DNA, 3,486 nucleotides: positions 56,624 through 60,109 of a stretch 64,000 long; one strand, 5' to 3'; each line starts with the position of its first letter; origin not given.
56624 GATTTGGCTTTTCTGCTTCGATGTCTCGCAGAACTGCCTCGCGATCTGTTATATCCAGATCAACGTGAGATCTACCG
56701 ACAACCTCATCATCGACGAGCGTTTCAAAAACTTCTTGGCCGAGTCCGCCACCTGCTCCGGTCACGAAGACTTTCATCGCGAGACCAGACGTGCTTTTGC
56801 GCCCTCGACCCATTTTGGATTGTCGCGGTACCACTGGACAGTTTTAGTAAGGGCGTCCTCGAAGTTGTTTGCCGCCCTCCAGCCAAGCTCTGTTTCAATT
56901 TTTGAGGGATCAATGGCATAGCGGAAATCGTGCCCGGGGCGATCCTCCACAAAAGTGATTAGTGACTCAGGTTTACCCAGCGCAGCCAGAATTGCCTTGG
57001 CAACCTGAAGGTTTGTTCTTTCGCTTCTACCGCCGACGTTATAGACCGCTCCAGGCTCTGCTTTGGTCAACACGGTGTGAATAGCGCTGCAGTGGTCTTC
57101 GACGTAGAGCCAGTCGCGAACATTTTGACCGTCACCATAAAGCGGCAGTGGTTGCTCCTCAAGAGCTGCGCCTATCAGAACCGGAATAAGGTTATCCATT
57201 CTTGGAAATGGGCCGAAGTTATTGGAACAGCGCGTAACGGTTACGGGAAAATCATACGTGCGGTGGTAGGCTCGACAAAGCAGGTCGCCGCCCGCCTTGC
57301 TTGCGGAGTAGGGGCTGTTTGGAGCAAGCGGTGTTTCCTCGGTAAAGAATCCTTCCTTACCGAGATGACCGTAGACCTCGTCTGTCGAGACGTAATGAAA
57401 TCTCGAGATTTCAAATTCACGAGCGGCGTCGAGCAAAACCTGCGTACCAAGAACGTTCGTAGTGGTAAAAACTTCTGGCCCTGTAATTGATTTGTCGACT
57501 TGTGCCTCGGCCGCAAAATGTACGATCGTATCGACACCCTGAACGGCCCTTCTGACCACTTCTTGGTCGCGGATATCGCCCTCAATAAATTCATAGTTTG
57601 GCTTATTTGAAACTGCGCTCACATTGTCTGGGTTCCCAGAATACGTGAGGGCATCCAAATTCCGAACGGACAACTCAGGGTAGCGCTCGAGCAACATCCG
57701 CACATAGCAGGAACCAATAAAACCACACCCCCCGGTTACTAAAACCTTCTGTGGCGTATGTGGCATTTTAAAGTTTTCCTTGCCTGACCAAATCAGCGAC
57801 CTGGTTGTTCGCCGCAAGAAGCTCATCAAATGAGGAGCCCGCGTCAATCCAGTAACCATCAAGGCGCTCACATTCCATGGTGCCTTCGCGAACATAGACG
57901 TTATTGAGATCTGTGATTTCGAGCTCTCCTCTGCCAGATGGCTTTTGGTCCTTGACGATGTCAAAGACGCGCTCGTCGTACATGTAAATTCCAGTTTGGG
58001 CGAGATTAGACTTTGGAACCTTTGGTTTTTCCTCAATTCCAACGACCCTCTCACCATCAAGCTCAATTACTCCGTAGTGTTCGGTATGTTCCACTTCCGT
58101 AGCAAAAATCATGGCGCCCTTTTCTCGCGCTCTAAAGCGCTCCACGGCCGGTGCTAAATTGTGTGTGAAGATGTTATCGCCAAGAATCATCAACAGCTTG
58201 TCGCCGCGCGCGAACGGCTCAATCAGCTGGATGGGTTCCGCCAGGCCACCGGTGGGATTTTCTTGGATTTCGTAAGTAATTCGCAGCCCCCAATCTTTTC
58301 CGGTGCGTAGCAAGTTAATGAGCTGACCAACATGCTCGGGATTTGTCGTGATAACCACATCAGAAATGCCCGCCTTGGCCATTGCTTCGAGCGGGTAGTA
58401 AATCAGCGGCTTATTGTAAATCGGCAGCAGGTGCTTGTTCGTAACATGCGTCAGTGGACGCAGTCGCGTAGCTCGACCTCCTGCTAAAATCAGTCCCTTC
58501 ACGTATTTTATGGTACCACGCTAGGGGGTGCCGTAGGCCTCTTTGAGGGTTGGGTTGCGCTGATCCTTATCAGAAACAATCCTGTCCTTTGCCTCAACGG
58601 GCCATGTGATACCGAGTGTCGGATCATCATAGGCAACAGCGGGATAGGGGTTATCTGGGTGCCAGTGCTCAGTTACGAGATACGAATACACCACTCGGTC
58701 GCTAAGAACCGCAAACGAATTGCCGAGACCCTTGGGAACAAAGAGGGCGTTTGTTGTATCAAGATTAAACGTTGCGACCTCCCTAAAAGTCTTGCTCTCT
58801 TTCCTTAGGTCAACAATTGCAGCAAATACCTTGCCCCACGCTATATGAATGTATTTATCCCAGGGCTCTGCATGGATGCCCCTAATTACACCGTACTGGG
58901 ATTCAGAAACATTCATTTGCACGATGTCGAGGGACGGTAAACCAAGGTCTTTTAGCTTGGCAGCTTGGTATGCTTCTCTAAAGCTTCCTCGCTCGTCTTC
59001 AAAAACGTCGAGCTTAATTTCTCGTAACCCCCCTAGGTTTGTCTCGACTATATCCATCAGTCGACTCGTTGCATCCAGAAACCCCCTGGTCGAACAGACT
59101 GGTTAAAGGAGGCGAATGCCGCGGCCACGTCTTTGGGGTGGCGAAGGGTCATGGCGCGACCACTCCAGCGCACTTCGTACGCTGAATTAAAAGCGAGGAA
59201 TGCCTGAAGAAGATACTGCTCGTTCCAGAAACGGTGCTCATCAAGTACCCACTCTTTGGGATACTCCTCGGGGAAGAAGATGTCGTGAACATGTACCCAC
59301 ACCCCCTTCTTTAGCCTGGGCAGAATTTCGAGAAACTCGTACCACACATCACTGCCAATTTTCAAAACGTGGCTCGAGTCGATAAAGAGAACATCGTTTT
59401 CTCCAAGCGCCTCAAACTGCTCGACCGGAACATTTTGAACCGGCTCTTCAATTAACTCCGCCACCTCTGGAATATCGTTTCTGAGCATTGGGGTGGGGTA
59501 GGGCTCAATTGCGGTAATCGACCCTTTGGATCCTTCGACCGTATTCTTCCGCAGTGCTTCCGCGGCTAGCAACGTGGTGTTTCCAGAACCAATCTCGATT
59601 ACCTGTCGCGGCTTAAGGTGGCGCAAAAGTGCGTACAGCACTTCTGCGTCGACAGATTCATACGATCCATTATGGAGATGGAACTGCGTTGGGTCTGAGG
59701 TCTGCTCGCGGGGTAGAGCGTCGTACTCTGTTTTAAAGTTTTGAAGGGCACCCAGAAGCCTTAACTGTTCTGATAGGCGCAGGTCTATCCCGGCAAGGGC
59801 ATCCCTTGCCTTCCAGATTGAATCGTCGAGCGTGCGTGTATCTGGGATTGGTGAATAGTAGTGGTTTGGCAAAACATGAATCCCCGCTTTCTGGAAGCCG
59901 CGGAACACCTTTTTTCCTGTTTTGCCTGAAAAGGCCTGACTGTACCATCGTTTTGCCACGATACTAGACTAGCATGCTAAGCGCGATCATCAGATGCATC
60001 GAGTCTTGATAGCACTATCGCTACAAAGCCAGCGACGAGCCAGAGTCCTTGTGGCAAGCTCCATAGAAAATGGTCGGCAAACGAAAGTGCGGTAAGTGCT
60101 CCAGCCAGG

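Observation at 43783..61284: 17.5-kb rhamnose-glycan locus with three Wzy_C (O-antigen ligase / O-oligosaccharyltransferase family) paralogs and no flippase or initiating transferase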

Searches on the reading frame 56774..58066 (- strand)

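Call 3: search_protein_families(library=pfam, proteins=[window:56774-58066:-], max_evalue=0.01)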
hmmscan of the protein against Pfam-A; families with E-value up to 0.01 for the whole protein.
window:56774-58066:- (430 aa): 9 families
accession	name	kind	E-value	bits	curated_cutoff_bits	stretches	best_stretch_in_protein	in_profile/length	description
PF16363.11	GDP_Man_Dehyd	-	5.3e-77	259.9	27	1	109-408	1-331/332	GDP-mannose 4,6 dehydratase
PF01370.27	Epimerase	-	3.1e-64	217.1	20.9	1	108-345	1-240/240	NAD dependent epimerase/dehydratase family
PF01073.25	3Beta_HSD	-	2.4e-25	89.6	22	1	109-325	1-221/280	3-beta hydroxysteroid dehydrogenase/isomerase family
PF02719.21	Polysacc_synt_2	-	8.1e-15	55.2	20.2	1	108-230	1-130/293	Polysaccharide biosynthesis protein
PF04321.23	RmlD_sub_bind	-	9.7e-15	54.8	27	1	107-370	2-238/287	RmlD substrate binding domain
PF07993.18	NAD_binding_4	-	2.7e-14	53.4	20.1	1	110-282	1-206/258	Male sterility protein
PF13460.12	NAD_binding_10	-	9.3e-10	39.1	27.2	1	112-237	1-107/184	NAD(P)H-binding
PF05368.20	NmrA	-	3.4e-06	27.3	27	1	106-225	3-104/298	NmrA-like family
PF00106.31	adh_short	-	0.00067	19.6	26.6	0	107-179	2-72/195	short chain dehydrogenase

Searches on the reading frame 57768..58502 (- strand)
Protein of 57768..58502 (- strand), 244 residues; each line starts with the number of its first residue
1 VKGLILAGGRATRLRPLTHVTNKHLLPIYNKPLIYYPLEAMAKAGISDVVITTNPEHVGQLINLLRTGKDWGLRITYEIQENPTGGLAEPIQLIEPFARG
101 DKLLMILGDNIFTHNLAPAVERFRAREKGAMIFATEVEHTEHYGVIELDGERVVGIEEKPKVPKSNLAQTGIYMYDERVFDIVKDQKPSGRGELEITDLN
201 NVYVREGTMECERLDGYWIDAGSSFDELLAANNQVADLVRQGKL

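Call 3: search_protein_families(library=pfam, proteins=[window:57768-58502:-], max_evalue=0.01)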
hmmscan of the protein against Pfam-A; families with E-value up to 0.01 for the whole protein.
window:57768-58502:- (244 aa): 3 families
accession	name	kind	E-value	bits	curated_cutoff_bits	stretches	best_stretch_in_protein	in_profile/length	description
PF00483.29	NTP_transferase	-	1.2e-56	192.5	21.2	1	2-236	1-243/245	Nucleotidyl transferase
PF12804.13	NTP_transf_3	-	2.4e-12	47.7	27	1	3-136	1-124/160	MobA-like NTP transferase domain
PF02348.25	CTP_transf_3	-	0.0033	17.7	22.6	1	20-62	13-56/217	Cytidylyltransferase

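Call 79: search_protein_families(library=ncbifam, proteins=[window:57768-58502:-], max_evalue=0.00001)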
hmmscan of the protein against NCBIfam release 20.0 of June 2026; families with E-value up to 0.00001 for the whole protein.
window:57768-58502:- (244 aa): 22 families
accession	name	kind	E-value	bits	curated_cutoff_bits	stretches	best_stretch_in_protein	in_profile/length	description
TIGR01207.1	rmlA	equivalog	1e-69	234.8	360.65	1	2-239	1-240/286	glucose-1-phosphate thymidylyltransferase RfbA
TIGR01208.1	rmlA_long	equivalog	1.4e-62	211.7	320.25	1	2-240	1-239/353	glucose-1-phosphate thymidylyltransferase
NF012024.0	PRK15480.1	equivalog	6.5e-61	206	588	1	2-238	5-243/292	glucose-1-phosphate thymidylyltransferase RfbA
TIGR03992.1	Arch_glmU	subfamily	2e-47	161.9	292.1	1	1-237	1-229/393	bifunctional sugar-1-phosphate nucleotidylyltransferase/acetyltransferase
NF041313.1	UDPGP_AglF_Halo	equivalog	1.4e-37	129.4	400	1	1-226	1-226/234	UTP--glucose-1-phosphate uridylyltransferase AglF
NF041173.1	Sug_nt_acttase_Thmprot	equivalog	1.1e-33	116.7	600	1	1-237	1-229/405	bifunctional sugar-1-phosphate nucleotidylyltransferase/acetyltransferase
TIGR01099.1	galU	equivalog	6.1e-24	85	326.8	2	76-226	97-257/261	UTP--glucose-1-phosphate uridylyltransferase GalU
NF045761.1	NAMPUrTaseMurU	equivalog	7.8e-24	84.8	250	1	1-223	1-216/226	N-acetylmuramate alpha-1-phosphate uridylyltransferase MurU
NF052502.1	man1P_GTase_Rv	exception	9.4e-22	77.3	440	1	3-226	3-222/352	mannose-1-phosphate guanylyltransferase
NF003670.0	PRK05293.1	equivalog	1.1e-15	57.5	470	1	101-223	119-247/382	glucose-1-phosphate adenylyltransferase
NF009928.0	PRK13389.1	equivalog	6.9e-15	55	548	1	103-225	139-270/302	UTP--glucose-1-phosphate uridylyltransferase GalU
TIGR02623.1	G1P_cyt_trans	equivalog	1.9e-14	53.8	300.25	1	91-218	110-229/255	glucose-1-phosphate cytidylyltransferase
NF049965.1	GlMnHpPGnyltfHddC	equivalog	3.2e-14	53.1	300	1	1-222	1-209/221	D-glycero-D-manno-heptose 1-phosphate guanosyltransferase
TIGR02091.1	glgC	equivalog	1.6e-12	47.2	424.9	1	92-223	106-248/364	glucose-1-phosphate adenylyltransferase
NF041135.1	IPPtranDIPPsyn_Thcocales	equivalog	2.8e-09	36.5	580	1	1-224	1-207/419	bifunctional L-myo-inositol-1-phosphate cytidylyltransferase/CDP-L-myo-inositol myo-inositolphosphotransferase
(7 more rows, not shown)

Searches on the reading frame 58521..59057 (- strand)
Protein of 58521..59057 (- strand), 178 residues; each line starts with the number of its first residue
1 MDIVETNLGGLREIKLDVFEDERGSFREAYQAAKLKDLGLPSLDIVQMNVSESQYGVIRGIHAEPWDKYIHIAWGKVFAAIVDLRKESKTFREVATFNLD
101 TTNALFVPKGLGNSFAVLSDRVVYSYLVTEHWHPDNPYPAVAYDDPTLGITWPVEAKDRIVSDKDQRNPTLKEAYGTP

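Call 3: search_protein_families(library=pfam, proteins=[window:58521-59057:-], max_evalue=0.01)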
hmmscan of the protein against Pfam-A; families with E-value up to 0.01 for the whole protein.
window:58521-59057:- (178 aa): 1 family
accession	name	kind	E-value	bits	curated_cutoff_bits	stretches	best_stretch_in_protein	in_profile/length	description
PF00908.23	dTDP_sugar_isom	-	4.4e-44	150.6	27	1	5-173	1-168/168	dTDP-4-dehydrorhamnose 3,5-epimerase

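Call 79: search_protein_families(library=ncbifam, proteins=[window:58521-59057:-], max_evalue=0.00001)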
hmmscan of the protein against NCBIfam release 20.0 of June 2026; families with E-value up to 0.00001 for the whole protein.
window:58521-59057:- (178 aa): 1 family
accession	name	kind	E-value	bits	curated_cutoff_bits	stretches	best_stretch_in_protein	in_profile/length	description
TIGR01221.1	rmlC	equivalog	6.4e-39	133.6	155.75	1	3-174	2-175/176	dTDP-4-dehydrorhamnose 3,5-epimerase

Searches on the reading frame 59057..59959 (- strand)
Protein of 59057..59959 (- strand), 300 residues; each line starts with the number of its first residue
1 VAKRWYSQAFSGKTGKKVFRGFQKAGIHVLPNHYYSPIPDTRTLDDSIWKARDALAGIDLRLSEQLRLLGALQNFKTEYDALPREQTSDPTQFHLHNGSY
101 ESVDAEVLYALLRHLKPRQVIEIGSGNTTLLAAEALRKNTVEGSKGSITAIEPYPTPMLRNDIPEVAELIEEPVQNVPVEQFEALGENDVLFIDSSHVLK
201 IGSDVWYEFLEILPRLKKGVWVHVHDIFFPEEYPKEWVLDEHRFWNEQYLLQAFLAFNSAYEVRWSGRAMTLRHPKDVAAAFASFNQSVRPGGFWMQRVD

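Call 3: search_protein_families(library=pfam, proteins=[window:59057-59959:-], max_evalue=0.01)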
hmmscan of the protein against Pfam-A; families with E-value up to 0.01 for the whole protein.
window:59057-59959:- (300 aa): 2 families
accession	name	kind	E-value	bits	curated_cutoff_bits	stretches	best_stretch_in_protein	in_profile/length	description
PF13578.12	Methyltransf_24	-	1.7e-14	55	26.3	1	121-227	1-105/105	Methyltransferase domain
PF13489.12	Methyltransf_23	-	0.0069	16.6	27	0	103-227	9-119/164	Methyltransferase domain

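Call 21: search_protein_families(library=ncbifam, proteins=[window:59057-59959:-], max_evalue=0.1)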
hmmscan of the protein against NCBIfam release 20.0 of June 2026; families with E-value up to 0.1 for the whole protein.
window:59057-59959:- (300 aa): 1 family
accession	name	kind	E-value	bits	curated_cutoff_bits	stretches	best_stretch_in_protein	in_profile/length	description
NF051456.1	acrylyl_AcuI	equivalog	0.096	11.5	440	0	102-148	103-150/325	acrylyl-CoA reductase (NADPH)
